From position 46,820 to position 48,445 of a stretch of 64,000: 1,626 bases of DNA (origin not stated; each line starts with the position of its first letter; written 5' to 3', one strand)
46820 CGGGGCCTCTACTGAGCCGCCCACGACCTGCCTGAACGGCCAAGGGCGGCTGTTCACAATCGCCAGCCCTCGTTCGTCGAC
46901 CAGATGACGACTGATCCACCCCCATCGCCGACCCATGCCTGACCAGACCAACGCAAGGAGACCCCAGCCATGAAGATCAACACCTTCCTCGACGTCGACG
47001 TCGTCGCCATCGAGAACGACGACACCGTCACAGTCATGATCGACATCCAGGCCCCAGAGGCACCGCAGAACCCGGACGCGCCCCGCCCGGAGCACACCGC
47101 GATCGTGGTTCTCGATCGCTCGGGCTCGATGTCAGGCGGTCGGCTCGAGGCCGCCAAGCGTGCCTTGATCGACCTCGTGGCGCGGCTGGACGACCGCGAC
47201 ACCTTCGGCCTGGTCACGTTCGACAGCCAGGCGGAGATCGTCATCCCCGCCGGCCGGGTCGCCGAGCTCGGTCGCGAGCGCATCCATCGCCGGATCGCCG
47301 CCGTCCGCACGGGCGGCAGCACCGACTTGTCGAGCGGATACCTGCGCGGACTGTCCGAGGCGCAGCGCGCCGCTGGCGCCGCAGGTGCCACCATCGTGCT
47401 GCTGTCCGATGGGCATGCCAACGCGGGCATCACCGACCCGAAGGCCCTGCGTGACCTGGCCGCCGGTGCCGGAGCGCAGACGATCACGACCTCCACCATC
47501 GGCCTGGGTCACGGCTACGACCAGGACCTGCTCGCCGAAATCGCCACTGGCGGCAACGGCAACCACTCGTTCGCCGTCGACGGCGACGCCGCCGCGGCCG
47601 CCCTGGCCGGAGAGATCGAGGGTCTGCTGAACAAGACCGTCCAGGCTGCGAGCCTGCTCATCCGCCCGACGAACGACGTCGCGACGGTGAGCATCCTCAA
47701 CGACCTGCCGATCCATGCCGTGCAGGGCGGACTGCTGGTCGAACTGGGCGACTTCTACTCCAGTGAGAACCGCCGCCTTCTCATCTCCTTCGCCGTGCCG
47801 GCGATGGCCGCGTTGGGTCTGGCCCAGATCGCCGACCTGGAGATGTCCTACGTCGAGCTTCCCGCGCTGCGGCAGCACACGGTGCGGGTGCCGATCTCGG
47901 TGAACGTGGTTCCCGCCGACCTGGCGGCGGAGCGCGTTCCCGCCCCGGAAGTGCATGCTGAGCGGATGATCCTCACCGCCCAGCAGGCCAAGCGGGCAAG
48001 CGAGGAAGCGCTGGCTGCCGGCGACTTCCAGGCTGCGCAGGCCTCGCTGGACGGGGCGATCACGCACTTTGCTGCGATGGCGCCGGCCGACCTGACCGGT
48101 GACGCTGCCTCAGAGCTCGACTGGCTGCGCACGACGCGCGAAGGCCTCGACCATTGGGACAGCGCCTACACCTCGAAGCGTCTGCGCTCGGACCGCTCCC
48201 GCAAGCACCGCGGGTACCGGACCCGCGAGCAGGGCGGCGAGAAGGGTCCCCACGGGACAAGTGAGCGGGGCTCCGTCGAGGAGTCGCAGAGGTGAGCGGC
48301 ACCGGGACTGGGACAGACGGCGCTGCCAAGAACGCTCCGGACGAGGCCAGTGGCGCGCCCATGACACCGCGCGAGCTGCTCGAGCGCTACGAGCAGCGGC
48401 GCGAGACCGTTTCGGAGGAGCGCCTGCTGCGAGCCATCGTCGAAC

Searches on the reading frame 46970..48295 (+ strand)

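Call 12: search_protein_families(library=pfam, proteins=[window:46970-48295:+], max_evalue=0.001)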
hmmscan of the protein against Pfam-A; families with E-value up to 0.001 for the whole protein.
window:46970-48295:+ (441 aa): 3 families
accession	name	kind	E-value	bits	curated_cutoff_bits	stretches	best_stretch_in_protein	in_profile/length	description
PF00092.34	VWA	-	2.3e-17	64.2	23.8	1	46-204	4-163/174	von Willebrand factor type A domain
PF13519.12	VWA_2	-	2.9e-15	57.2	27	1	45-149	2-107/107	von Willebrand factor type A domain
PF13768.12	VWA_3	-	9.6e-09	35.9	27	1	45-201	4-155/155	von Willebrand factor type A domain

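Call 29: search_protein_families(library=padloc, proteins=[window:46970-48295:+], max_evalue=0.00001)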
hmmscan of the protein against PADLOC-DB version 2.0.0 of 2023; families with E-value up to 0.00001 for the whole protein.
window:46970-48295:+ (441 aa): 0 families
